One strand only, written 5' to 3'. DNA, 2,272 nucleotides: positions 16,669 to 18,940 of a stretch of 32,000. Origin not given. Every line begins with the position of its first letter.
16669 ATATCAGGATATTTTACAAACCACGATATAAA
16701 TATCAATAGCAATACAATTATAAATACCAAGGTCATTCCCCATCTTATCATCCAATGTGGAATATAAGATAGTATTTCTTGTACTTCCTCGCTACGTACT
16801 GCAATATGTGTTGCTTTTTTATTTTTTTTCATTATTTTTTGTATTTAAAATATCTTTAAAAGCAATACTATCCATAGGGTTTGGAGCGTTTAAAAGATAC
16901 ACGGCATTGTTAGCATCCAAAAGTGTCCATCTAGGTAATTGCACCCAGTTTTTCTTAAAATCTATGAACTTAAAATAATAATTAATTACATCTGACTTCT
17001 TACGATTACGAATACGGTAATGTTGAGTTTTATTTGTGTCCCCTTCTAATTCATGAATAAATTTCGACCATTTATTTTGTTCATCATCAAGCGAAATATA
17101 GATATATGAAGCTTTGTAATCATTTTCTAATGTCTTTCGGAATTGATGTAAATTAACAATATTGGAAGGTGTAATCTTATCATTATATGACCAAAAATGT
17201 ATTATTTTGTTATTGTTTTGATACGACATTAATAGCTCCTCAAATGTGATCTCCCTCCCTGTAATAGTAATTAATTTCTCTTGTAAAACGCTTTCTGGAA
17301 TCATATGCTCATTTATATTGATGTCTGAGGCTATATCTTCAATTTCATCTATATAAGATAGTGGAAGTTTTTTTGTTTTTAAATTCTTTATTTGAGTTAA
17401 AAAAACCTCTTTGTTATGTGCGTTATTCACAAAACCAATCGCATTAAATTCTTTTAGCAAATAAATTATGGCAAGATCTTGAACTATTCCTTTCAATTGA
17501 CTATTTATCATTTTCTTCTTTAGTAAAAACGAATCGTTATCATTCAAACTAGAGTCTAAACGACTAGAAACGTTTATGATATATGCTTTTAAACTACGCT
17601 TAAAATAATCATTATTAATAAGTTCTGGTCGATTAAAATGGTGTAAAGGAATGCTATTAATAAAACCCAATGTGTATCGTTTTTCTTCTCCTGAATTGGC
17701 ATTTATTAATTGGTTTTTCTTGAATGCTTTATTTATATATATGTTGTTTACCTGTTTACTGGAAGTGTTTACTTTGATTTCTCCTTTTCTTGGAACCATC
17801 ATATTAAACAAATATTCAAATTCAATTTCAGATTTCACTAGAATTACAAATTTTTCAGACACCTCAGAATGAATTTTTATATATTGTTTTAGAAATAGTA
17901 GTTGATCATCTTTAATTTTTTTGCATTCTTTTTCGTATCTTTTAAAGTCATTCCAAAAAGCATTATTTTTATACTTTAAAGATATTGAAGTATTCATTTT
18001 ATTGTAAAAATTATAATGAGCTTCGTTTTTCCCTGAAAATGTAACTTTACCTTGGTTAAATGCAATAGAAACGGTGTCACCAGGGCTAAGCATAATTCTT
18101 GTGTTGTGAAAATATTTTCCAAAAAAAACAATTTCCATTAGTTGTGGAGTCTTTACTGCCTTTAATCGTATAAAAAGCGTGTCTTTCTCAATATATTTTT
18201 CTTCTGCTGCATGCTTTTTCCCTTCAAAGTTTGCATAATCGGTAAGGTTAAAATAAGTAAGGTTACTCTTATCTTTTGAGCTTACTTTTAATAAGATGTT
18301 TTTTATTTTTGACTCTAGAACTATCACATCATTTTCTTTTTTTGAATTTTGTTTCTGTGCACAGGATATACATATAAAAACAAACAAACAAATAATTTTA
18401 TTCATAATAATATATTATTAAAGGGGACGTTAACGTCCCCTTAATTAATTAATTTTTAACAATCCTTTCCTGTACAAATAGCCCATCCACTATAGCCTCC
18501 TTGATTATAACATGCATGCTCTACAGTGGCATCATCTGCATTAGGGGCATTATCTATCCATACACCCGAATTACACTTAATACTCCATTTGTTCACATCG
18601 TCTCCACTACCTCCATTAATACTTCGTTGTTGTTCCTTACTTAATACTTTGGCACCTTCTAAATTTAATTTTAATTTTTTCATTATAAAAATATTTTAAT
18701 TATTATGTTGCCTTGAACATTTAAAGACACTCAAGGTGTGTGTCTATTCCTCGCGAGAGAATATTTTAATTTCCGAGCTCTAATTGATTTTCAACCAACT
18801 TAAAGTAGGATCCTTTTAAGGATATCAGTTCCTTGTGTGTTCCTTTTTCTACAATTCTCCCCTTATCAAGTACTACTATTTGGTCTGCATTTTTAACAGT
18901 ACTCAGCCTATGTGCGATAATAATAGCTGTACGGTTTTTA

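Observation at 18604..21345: ~470-nt near-identical duplication (ABC 3' end + intergenic element + leader) with razor-sharp identity boundaries: evidence for cassette recombination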

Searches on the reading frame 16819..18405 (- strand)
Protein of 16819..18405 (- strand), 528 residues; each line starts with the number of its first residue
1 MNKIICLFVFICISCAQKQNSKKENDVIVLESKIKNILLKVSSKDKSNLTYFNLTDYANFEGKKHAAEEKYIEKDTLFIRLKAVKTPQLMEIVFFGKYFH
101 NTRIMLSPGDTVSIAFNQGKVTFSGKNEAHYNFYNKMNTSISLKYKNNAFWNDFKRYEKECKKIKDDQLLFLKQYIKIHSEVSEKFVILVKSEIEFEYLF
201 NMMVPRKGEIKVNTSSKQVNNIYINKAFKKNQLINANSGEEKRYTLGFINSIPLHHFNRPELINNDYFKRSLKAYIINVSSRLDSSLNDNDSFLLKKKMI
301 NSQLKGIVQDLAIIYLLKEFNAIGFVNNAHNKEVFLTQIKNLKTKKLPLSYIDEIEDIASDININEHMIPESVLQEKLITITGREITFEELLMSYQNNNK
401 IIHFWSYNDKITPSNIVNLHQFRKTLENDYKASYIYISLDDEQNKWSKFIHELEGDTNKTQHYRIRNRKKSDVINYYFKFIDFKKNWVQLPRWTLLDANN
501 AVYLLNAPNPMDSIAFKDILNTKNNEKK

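Call 13: search_protein_families(library=pfam, proteins=[window:16819-18405:-], max_evalue=0.01)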
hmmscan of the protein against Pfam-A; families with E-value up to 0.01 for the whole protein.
window:16819-18405:- (528 aa): 0 families
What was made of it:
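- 16819..18405 (-): lipo1: a 528-aa lipoprotein with a degenerate thioredoxin fold and no CxxC motif. It belongs to the gained segment. No Pfam hit (call 13).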

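Call 14: search_protein_families(library=ncbifam, proteins=[window:16819-18405:-], max_evalue=0.01)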
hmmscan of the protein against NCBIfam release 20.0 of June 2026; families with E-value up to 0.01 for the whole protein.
window:16819-18405:- (528 aa): 1 family
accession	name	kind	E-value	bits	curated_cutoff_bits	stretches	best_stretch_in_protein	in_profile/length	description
NF033689.1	N2Fix_CO_CowN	equivalog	0.0035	18.1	48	0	132-183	18-69/89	N(2)-fixation sustaining protein CowN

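Call 41: find_homologous_proteins(query=window:16822-18405:-, max_evalue=1e-10)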
Query window:16822-18405:- (528 aa): 10 proteins with E <= 1e-10 among 8000 candidates.
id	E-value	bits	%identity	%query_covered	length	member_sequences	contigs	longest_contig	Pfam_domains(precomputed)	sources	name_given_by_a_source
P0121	0.0e+0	1159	100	100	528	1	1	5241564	-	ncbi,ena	-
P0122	5.0e-87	311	49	60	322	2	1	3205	-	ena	-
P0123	1.0e-65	241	33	98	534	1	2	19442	PF00085.27,PF08534.17,PF13905.13,PF00578.28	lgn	-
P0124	1.2e-62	230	28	92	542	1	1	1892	PF13905.13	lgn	-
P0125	1.7e-62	230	31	98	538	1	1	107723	PF08534.17,PF13905.13,PF00578.28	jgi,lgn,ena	jgi:thiol-disulfide isomerase/thioredoxin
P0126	7.9e-60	221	32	98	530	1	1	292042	PF13905.13,PF00578.28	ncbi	-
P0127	2.9e-53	199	30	92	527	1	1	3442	PF08534.17,PF13905.13,PF00578.28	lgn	-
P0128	9.0e-48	181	31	98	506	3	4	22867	PF08534.17,PF13905.13,PF00578.28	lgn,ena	-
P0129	2.3e-41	160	25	98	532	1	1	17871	-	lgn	-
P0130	5.3e-39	152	26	97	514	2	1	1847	PF08534.17,PF13905.13,PF00578.28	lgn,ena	-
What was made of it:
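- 16819..18405 (-): The closest database relatives are 49% (partial) and 33% or less (call 41).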

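Call 42: find_encoding_contigs(protein=P0122, flank=10000, max_places=3)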
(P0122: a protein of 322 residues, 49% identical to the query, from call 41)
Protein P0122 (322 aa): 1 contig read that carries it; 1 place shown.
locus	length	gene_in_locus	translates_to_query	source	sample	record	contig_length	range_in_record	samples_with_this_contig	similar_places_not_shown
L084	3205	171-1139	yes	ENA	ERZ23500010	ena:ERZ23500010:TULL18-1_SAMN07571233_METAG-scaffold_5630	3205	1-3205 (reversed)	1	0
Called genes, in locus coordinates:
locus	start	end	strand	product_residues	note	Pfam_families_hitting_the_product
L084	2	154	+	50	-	?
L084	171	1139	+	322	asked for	-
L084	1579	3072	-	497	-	PF14322:SusD-like_3, PF07980:SusD_RagB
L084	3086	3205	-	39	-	?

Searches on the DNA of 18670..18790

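Call 63: search_rna_families(source=window, start=18670, end=18790, threshold=evalue, max_evalue=10, show_alignments=2)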
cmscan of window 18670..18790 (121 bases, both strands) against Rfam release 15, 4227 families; matches with E-value up to 10: 4.
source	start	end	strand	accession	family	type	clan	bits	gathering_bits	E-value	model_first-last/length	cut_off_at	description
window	18675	18745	-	RF02991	GP20-a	Cis-reg;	-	15.1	47.2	1.7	1-97/97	no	GP20-a RNA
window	18674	18692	+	RF02108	DLEU2_4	Gene; lncRNA;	-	10.9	40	4.7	40-58/58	no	Deleted in lymphocytic leukemia 2 conserved region 4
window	18694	18726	+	RF02143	HYMAI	Gene; lncRNA;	-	10.7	80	2.3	207-241/241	no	Hydatidiform mole associated and imprinted conserved region 1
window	18694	18728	-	RF01335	CRISPR-DR22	Gene; CRISPR;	-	10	50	9.1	1-36/36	no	CRISPR RNA direct repeat element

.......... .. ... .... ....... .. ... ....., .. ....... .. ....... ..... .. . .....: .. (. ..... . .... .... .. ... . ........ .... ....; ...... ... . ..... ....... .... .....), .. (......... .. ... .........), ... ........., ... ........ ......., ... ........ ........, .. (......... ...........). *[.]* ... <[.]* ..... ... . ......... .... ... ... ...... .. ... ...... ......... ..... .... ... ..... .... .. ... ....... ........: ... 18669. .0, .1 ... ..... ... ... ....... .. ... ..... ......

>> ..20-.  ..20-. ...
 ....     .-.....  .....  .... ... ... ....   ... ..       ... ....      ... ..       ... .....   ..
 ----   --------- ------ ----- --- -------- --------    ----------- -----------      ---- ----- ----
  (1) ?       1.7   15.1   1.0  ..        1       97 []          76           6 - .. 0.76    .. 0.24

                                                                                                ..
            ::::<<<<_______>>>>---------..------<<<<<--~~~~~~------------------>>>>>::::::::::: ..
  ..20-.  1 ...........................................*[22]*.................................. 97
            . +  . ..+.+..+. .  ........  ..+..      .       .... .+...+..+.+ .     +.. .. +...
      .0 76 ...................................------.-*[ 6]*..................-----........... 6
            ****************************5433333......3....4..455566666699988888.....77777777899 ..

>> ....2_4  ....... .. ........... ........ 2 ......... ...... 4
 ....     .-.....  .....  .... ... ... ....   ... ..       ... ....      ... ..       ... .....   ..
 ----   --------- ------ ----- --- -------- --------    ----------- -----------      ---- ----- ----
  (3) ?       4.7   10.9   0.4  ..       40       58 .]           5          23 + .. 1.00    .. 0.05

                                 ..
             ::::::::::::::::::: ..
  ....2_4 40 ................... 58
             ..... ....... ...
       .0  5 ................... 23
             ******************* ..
